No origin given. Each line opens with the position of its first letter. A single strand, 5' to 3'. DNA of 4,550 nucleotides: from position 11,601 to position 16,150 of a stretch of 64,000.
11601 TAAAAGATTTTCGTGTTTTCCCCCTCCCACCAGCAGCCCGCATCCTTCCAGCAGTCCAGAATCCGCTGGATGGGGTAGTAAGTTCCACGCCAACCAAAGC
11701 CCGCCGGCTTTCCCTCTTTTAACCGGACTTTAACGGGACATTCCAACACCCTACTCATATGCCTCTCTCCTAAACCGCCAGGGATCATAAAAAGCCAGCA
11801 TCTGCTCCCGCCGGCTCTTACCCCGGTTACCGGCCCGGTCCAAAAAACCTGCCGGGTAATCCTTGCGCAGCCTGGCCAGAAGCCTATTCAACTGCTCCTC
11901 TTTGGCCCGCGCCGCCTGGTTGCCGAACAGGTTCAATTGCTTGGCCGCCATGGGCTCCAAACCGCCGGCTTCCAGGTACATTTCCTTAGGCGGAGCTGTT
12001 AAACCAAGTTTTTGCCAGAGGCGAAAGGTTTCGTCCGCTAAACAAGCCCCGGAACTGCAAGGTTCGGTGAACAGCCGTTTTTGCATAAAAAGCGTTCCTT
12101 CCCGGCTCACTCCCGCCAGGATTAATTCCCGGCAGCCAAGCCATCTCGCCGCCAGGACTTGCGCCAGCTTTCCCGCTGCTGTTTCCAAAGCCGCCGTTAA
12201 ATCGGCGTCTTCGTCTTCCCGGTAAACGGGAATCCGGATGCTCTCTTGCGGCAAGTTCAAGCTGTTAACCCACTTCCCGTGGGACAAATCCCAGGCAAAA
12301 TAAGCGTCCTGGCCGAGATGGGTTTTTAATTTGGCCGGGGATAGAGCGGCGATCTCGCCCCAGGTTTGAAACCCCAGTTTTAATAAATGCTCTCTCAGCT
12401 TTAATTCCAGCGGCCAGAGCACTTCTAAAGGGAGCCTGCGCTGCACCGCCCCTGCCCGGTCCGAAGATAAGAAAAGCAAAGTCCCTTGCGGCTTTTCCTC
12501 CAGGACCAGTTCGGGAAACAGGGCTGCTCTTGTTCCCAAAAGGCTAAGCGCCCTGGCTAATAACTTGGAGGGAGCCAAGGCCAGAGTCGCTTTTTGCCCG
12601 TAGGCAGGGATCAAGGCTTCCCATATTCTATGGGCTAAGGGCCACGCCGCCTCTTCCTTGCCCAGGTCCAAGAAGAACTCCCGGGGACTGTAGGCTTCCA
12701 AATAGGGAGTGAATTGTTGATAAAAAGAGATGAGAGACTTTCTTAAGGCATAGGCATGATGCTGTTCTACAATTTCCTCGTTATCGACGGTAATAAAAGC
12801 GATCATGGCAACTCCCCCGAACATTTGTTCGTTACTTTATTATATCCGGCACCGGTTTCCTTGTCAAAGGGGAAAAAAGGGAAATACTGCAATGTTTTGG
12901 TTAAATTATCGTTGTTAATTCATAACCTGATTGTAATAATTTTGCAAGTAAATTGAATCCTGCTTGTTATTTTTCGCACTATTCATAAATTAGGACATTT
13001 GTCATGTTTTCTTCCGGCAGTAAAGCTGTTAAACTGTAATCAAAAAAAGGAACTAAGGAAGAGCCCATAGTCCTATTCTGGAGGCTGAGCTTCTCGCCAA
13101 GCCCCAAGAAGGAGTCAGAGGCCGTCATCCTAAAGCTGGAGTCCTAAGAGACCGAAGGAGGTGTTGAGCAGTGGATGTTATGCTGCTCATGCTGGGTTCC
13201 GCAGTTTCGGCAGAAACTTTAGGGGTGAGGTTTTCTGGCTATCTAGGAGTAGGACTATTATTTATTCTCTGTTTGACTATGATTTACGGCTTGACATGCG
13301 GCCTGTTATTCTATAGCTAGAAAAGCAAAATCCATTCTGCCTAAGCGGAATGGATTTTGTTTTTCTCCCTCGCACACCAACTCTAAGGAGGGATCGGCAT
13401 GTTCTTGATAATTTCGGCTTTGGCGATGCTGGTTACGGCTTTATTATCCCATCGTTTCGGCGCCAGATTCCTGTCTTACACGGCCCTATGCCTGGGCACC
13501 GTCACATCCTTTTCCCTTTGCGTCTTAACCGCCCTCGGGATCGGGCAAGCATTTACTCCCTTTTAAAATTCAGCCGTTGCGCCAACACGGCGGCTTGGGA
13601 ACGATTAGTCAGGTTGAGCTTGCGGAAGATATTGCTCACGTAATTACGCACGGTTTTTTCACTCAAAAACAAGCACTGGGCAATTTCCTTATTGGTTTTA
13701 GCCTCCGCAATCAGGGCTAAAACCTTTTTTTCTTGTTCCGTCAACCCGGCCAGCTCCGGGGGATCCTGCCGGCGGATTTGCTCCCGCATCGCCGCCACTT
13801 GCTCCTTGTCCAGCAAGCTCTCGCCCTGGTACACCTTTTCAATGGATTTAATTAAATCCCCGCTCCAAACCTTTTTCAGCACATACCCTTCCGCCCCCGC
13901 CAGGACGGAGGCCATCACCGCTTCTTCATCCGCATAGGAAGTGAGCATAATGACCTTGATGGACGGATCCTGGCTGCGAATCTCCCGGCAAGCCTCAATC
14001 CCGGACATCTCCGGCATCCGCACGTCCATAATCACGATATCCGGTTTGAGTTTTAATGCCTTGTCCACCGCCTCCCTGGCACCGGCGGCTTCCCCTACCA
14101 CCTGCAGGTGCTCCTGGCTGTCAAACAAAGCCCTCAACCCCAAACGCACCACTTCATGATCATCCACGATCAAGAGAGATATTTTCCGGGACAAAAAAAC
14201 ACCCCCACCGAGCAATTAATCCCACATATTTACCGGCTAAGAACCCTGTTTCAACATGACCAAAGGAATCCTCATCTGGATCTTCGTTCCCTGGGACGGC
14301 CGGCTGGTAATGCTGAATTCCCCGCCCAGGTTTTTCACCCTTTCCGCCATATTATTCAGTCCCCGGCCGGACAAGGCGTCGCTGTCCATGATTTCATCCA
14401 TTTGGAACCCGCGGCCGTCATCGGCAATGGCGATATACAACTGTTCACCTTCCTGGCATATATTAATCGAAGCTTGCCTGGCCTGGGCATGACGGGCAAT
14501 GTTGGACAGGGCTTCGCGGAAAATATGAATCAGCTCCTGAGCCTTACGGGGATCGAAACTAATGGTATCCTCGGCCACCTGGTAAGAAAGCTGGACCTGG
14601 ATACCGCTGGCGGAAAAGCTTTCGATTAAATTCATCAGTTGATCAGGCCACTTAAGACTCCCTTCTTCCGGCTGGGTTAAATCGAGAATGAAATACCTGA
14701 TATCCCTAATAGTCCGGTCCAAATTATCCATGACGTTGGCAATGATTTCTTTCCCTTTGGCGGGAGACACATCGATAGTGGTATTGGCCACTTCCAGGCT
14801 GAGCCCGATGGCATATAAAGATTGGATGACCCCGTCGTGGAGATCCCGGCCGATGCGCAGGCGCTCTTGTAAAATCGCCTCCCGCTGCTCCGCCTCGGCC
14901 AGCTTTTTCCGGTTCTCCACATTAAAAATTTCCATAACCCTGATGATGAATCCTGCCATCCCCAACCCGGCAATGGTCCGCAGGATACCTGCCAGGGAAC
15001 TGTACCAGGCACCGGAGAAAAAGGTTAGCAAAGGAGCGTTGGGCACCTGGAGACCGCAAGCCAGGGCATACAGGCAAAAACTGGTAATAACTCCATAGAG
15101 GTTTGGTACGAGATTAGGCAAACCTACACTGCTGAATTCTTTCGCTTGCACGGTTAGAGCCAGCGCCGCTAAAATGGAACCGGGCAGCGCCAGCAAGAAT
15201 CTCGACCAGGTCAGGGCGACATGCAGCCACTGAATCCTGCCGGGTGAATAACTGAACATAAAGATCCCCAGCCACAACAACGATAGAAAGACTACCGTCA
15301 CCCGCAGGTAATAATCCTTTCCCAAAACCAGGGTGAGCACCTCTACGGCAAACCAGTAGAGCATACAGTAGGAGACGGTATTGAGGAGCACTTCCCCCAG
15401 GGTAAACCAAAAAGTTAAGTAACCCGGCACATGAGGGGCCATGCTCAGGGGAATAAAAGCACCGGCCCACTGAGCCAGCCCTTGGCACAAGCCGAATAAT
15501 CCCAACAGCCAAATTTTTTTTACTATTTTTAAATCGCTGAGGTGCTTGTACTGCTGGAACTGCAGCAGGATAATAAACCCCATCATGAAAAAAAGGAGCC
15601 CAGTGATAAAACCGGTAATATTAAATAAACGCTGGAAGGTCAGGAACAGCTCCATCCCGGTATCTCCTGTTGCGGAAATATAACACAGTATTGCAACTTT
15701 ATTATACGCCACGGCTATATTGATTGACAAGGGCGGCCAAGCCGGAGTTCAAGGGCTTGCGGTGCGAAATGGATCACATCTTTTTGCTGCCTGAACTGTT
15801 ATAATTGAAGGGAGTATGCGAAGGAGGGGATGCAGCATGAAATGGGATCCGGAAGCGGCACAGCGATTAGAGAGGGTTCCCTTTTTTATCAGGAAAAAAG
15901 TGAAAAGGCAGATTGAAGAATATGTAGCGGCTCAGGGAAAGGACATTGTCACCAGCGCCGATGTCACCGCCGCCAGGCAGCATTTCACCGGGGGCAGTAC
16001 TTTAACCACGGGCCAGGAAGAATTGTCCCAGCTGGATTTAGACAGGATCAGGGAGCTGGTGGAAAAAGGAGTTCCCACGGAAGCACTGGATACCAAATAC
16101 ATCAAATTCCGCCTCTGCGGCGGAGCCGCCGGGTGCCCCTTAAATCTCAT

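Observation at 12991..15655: Two unannotated, mutually similar small membrane proteins convergent on a NarL-type two-component system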

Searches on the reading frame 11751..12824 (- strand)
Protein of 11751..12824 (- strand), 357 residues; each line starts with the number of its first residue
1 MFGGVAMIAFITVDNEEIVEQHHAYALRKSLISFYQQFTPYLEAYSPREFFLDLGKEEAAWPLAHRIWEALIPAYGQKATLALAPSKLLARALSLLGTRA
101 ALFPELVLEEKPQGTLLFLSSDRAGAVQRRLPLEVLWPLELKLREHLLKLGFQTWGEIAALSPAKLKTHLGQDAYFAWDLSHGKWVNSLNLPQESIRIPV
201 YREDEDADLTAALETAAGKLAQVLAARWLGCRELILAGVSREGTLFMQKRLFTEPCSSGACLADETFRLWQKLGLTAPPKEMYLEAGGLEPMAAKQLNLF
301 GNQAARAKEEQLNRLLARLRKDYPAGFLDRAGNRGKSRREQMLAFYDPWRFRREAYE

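Call 5: search_protein_families(library=pfam, proteins=[window:11751-12824:-], max_evalue=0.1)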
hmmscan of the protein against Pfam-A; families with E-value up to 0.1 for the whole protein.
window:11751-12824:- (357 aa): 1 family
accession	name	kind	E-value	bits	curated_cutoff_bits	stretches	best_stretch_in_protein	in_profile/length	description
PF00817.25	IMS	-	0.0042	17.5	23.2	1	27-93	75-146/148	impB/mucB/samB family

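Call 41: search_protein_families(library=ncbifam, proteins=[window:11751-12821:-], max_evalue=0.1)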
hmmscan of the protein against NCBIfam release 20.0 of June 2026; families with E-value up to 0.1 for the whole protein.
window:11751-12821:- (356 aa): 7 families
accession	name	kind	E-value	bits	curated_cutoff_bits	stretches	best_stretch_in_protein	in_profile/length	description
NF002848.0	PRK03103.1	subfamily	4.3e-11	41.9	381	1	29-182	88-234/410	DNA polymerase IV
NF002677.0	PRK02406.1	equivalog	8.7e-05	21.8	256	1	28-190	88-240/357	DNA polymerase IV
NF003015.0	PRK03858.1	subfamily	0.00014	21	367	1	26-172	82-218/399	DNA polymerase IV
NF002751.0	PRK02794.1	equivalog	0.00097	18.1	371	1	32-227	122-313/425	DNA polymerase IV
NF002492.0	PRK01810.1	equivalog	0.0018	17.1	399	0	28-94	93-162/412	DNA polymerase IV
NF002882.0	PRK03348.1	equivalog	0.027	13.3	389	1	109-173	160-223/461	DNA polymerase IV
NF002883.0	PRK03352.1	equivalog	0.052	12.7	330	1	42-183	104-231/347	DNA polymerase IV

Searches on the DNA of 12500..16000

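Call 3: search_rna_families(source=window, start=12500, end=16000, threshold=evalue, max_evalue=1, show_alignments=3)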
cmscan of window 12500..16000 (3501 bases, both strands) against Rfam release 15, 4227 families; matches with E-value up to 1: 1.
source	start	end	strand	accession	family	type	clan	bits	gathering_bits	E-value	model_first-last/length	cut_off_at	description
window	15423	15496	-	RF03946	mir-3132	Gene; miRNA;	-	23.3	84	0.86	1-75/75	no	mir-3132 microRNA precursor family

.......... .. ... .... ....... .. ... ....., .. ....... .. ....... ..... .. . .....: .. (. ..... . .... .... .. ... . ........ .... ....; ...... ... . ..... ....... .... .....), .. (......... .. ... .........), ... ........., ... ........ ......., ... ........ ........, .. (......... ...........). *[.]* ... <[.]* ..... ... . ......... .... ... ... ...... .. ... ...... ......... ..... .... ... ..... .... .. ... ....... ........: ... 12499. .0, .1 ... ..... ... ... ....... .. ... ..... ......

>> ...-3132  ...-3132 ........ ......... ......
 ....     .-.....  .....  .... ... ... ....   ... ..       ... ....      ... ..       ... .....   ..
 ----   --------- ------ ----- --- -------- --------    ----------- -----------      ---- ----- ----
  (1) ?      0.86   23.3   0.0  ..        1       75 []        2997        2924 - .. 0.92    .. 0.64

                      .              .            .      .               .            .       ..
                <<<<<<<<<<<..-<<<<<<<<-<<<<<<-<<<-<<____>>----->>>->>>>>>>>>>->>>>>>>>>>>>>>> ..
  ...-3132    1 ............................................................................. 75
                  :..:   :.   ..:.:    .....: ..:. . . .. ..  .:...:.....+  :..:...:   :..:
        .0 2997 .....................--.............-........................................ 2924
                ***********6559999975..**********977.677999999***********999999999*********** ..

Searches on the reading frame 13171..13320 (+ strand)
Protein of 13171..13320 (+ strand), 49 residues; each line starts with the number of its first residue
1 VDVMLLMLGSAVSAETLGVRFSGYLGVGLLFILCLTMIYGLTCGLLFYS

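Call 5: search_protein_families(library=pfam, proteins=[window:13171-13320:+], max_evalue=0.1)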
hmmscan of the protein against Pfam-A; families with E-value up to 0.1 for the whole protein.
window:13171-13320:+ (49 aa): 0 families

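Call 41: search_protein_families(library=ncbifam, proteins=[window:13171-13317:+], max_evalue=0.1)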
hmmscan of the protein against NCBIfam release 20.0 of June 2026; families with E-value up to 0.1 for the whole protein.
window:13171-13317:+ (49 aa): 0 families

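Call 42: search_protein_families(library=phrogs, proteins=[window:13171-13317:+], max_evalue=1)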
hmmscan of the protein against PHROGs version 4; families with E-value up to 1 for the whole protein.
window:13171-13317:+ (49 aa): 0 families

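Call 49: find_homologous_proteins(query=window:13171-13317:+, max_evalue=1)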
Query window:13171-13317:+ (49 aa): 3 proteins with E <= 1 among 3 candidates.
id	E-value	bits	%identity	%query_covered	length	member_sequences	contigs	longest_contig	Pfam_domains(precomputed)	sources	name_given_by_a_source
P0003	1.5e-21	92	100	100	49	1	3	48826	-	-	-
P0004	1.4e-17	79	86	100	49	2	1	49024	-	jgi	-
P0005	2.7e-17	78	88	100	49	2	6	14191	-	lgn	-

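Call 50: find_encoding_contigs(protein=P0004, flank=6000, max_places=3)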
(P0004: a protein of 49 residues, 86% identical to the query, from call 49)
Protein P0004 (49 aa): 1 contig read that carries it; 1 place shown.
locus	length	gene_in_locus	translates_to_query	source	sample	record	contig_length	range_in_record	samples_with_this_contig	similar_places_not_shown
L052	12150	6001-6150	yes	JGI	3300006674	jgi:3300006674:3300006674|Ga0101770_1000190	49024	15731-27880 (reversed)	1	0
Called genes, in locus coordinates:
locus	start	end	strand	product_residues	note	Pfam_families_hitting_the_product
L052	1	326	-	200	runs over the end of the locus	PF01205:Impact_N, PF09186:DUF1949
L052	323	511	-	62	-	PF10133:CooT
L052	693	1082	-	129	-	PF12797:Fer4_2 (faint), PF25160:LdpA_Fe-S-bd (faint), PF00037:Fer4 (faint), PF12837:Fer4_6 (weak), PF13237:Fer4_10 (weak), PF14697:Fer4_21, PF12838:Fer4_7 (weak), PF13187:Fer4_9 (weak)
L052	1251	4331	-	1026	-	-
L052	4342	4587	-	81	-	PF20114:DUF6504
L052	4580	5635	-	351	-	-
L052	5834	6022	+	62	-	-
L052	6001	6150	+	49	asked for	-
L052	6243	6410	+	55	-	-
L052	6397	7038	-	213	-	PF00072:Response_reg, PF00196:GerE, PF04545:Sigma70_r4 (weak)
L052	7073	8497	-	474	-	PF07730:HisKA_3, PF13581:HATPase_c_2 (weak), PF02518:HATPase_c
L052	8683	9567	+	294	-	PF08369:PCP_red, PF01077:NIR_SIR, PF14697:Fer4_21 (faint), PF12797:Fer4_2 (faint), PF12837:Fer4_6 (faint), PF12838:Fer4_7 (weak), PF13187:Fer4_9 (weak)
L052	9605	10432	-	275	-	PF14537:Cytochrom_c3_2 (faint), PF02085:Cytochrom_CIII (faint), PF22113:Mtrc-MtrF_II-IV_dom (faint), PF14522:Cytochrome_C7 (faint)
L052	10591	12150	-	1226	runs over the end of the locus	-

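Call 51: find_encoding_contigs(protein=P0005, flank=6000, max_places=6)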
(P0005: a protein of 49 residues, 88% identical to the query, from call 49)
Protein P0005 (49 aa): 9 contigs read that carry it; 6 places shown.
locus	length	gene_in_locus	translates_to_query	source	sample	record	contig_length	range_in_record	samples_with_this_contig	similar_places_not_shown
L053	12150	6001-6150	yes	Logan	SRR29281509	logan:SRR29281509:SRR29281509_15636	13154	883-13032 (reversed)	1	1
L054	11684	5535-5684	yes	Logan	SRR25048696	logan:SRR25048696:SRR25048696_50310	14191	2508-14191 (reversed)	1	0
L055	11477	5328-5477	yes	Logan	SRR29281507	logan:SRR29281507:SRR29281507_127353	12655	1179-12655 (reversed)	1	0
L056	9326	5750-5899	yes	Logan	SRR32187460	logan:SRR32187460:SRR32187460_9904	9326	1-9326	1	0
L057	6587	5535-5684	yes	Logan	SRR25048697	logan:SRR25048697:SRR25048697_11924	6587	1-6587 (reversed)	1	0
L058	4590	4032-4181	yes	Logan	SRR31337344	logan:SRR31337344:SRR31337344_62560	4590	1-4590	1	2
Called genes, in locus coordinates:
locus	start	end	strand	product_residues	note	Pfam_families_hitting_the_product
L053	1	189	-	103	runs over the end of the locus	?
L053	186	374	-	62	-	PF10133:CooT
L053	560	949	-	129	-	PF12797:Fer4_2 (faint), PF25160:LdpA_Fe-S-bd (faint), PF00037:Fer4 (faint), PF12837:Fer4_6 (weak), PF13237:Fer4_10 (weak), PF14697:Fer4_21, PF12838:Fer4_7 (weak), PF13187:Fer4_9 (weak)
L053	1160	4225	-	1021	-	PF02811:PHP, PF07733:DNA_pol3_alpha, PF17657:DNA_pol3_finger, PF14579:HHH_6, PF01336:tRNA_anti-codon (weak)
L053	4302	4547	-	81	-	PF20114:DUF6504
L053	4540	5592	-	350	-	-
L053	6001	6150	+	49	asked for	-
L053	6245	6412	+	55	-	-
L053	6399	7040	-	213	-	PF00072:Response_reg, PF08281:Sigma70_r4_2 (weak), PF00196:GerE, PF04545:Sigma70_r4 (weak)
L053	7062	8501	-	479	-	PF07730:HisKA_3, PF02518:HATPase_c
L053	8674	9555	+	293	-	PF08369:PCP_red, PF12838:Fer4_7 (faint), PF01077:NIR_SIR, PF00037:Fer4 (faint), PF12797:Fer4_2 (faint), PF12837:Fer4_6 (faint), PF13187:Fer4_9 (weak)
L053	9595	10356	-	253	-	PF02085:Cytochrom_CIII (faint), PF14522:Cytochrome_C7 (faint), PF14537:Cytochrom_c3_2 (faint), PF22113:Mtrc-MtrF_II-IV_dom (weak)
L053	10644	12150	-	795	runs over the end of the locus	?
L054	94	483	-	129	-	PF12797:Fer4_2 (faint), PF25160:LdpA_Fe-S-bd (faint), PF00037:Fer4 (faint), PF12837:Fer4_6 (weak), PF13237:Fer4_10 (weak), PF14697:Fer4_21, PF12838:Fer4_7 (weak), PF13187:Fer4_9 (weak)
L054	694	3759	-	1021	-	PF02811:PHP, PF07733:DNA_pol3_alpha, PF17657:DNA_pol3_finger, PF14579:HHH_6, PF01336:tRNA_anti-codon (weak)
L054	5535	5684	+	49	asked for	-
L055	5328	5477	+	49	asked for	-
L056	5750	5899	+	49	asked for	-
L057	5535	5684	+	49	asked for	-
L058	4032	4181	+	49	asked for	-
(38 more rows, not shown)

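Call 91: search_protein_families(library=padloc, proteins=[window:13171-13317:+], max_evalue=0.01)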
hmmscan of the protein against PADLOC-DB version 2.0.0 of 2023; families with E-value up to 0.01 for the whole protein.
window:13171-13317:+ (49 aa): 0 families

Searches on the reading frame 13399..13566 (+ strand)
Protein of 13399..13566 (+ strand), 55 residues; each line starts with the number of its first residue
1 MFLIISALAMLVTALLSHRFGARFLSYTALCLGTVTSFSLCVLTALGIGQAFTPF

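Call 5: search_protein_families(library=pfam, proteins=[window:13399-13566:+], max_evalue=0.1)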
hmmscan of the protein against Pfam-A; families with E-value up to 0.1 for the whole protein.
window:13399-13566:+ (55 aa): 1 family
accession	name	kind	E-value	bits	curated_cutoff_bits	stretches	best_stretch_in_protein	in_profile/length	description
PF07698.17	7TM-7TMR_HD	-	0.038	14.3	29.4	1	2-50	63-111/190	7TM receptor with intracellular HD hydrolase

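Call 18: find_homologous_proteins(query=window:13399-13563:+, max_evalue=1)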
Query window:13399-13563:+ (55 aa): 2 proteins with E <= 1 among 2 candidates.
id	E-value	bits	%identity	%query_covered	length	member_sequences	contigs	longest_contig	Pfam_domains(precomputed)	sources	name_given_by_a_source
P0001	1.6e-25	104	100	100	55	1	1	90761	-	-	-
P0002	7.3e-15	71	76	100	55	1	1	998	-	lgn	-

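Call 25: find_encoding_contigs(protein=P0002, flank=5000)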
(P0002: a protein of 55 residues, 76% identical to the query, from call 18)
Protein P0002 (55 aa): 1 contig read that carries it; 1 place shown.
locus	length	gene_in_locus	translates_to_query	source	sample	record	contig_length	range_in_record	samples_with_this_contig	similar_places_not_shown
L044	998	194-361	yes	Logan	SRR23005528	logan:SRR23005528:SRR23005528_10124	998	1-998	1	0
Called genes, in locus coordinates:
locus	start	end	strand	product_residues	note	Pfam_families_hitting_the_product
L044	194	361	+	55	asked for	-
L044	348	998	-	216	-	?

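Call 41: search_protein_families(library=ncbifam, proteins=[window:13399-13563:+], max_evalue=0.1)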
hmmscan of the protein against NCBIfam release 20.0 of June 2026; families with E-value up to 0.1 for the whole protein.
window:13399-13563:+ (55 aa): 0 families

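Call 42: search_protein_families(library=phrogs, proteins=[window:13399-13563:+], max_evalue=1)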
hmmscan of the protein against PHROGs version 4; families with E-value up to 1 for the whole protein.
window:13399-13563:+ (55 aa): 0 families

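Call 91: search_protein_families(library=padloc, proteins=[window:13399-13563:+], max_evalue=0.01)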
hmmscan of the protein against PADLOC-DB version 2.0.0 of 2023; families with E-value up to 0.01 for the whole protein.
window:13399-13563:+ (55 aa): 0 families

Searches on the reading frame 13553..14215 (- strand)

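Call 5: search_protein_families(library=pfam, proteins=[window:13553-14215:-], max_evalue=0.1)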
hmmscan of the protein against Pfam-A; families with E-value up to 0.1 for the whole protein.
window:13553-14215:- (220 aa): 7 families
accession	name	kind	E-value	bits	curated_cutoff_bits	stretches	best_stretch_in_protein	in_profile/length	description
PF00072.30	Response_reg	-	2.2e-29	102.3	30.2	1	15-125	2-110/111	Response regulator receiver domain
PF00196.25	GerE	-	1.7e-20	72.8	23.5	1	158-212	3-57/57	Bacterial regulatory proteins, luxR family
PF04545.22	Sigma70_r4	-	7.5e-06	25.8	24.1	1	155-200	2-48/50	Sigma-70, region 4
PF08281.18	Sigma70_r4_2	-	2.4e-05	24.3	25.7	1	155-200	8-54/54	Sigma-70, region 4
PF13384.12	HTH_23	-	0.0096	16.2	24.6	1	164-194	9-39/50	Homeodomain-like domain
PF23198.2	PDE8A_N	-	0.011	16.1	29.6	1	46-92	43-90/147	PDE8A-like, N-terminal domain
PF13551.12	HTH_29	-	0.026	15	28.1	1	163-193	2-33/64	Winged helix-turn helix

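Call 41: search_protein_families(library=ncbifam, proteins=[window:13556-14215:-], max_evalue=0.1)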
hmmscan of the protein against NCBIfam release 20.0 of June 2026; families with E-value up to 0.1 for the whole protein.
window:13556-14215:- (220 aa): 130 families (the best 25 are shown)
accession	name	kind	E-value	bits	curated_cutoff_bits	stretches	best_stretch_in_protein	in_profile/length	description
NF047785.1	respo_reg_MadR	equivalog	2.6e-51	173.9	300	1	12-214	1-205/209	MadR family response regulator transcription factor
NF052445.1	RespRegMctR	equivalog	2e-48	164.6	300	1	11-204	1-191/205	two-component system response regulator MctR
NF007935.0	PRK10651.1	equivalog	7.4e-45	152.8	250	1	11-214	6-212/216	two-component system response regulator NarL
NF011896.0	PRK15369.1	equivalog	7.5e-40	136.8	242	1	11-217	3-209/211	two component system response regulator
NF007018.1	PRK09483.1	equivalog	1.1e-39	136.3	280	1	12-214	2-205/217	UvrY/SirA/GacA family response regulator transcription factor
NF007708.0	PRK10403.1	equivalog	3.7e-37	127.9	343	1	13-211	8-207/215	nitrate/nitrite response regulator protein NarP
NF007403.0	PRK09935.1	equivalog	2.4e-27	95.9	271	1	12-204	4-196/210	fimbria biosynthesis transcriptional regulator FimZ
NF007419.0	PRK09958.1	equivalog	3.4e-26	92.1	251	1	15-210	4-196/204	acid-sensing system DNA-binding response regulator EvgA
NF041367.1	CheY_Halo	equivalog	1.3e-25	90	200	1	15-128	2-113/114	chemotaxis protein CheY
NF041830.1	RR_TF_ErdR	exception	2.2e-25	89.6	390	1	13-216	3-209/213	response regulator transcription factor ErdR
NF001965.0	PRK00742.1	subfamily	5.2e-25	88.4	293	1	10-160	2-143/357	chemotaxis-specific protein-glutamate methyltransferase CheB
NF006900.1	PRK09390.1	equivalog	2.1e-23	82.9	255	1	9-208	2-193/203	response regulator FixJ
NF007685.0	PRK10360.1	equivalog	4.6e-23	82.1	258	1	12-207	2-187/196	response regulator transcription factor UhpA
NF008469.0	PRK11361.1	equivalog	3.2e-21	75.6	714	1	13-134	6-125/461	acetoacetate metabolism transcriptional regulator AtoC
NF008098.0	PRK10840.1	equivalog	1.1e-18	67.5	235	1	11-204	3-197/216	response regulator transcription factor RcsB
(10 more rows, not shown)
